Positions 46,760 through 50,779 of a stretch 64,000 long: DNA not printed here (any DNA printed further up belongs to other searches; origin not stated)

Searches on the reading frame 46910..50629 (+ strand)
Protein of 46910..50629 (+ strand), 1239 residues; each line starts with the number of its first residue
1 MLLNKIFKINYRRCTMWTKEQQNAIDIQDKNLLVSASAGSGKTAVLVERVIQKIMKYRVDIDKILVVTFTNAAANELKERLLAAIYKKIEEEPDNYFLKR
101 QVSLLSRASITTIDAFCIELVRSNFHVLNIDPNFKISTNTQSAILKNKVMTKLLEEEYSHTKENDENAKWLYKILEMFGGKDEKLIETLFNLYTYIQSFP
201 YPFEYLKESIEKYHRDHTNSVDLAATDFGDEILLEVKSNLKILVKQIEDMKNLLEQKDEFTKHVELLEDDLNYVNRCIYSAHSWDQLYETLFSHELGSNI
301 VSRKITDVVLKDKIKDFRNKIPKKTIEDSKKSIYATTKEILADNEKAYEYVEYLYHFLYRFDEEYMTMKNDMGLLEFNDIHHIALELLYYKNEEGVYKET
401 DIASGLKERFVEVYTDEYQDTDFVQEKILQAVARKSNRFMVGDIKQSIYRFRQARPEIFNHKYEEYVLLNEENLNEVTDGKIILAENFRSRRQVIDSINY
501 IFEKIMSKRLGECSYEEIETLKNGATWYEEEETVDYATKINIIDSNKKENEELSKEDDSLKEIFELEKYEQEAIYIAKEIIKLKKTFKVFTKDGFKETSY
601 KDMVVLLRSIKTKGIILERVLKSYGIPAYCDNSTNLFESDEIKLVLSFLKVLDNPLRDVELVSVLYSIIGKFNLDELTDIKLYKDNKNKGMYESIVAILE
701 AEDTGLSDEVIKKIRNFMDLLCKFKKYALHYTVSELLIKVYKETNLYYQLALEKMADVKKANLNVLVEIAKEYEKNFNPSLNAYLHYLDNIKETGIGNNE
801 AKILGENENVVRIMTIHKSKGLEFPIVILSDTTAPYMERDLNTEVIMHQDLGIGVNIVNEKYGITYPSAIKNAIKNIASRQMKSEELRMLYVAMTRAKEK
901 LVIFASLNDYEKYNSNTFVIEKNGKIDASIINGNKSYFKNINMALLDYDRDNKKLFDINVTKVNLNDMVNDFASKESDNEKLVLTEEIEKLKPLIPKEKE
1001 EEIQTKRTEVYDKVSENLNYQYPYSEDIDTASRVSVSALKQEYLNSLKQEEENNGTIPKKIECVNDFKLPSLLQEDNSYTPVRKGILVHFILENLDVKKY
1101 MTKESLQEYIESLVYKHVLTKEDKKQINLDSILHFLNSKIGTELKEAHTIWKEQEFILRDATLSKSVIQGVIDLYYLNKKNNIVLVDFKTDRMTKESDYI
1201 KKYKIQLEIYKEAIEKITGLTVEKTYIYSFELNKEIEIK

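Call 9: search_protein_families(library=pfam, proteins=[window:46910-50629:+], max_evalue=0.01)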
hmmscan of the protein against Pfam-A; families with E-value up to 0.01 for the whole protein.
window:46910-50629:+ (1239 aa): 7 families
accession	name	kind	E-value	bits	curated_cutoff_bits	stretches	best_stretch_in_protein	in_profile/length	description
PF00580.27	UvrD-helicase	-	9.5e-51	173.5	23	1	17-466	1-270/271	UvrD/REP helicase N-terminal domain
PF13361.12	UvrD_C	-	6.9e-36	124.8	25.6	1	482-905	1-347/350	UvrD-like helicase C-terminal domain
PF13245.12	AAA_19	-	6.5e-17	62.4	25.1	2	21-84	1-64/134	AAA domain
PF13538.12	UvrD_C_2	-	1e-13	51.3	27.4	2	811-838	2-31/52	UvrD-like helicase C-terminal domain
PF12705.13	PDDEXK_1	-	1.1e-06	29.2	22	1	1076-1218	29-173/247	PD-(D/E)XK nuclease superfamily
PF01443.25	Viral_helicase1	-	4.9e-05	23.7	21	0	849-904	173-227/228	Viral superfamily 1 RNA helicase core domain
PF00270.35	DEAD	-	0.0001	22.6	26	1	18-86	1-70/167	DEAD/DEAH box helicase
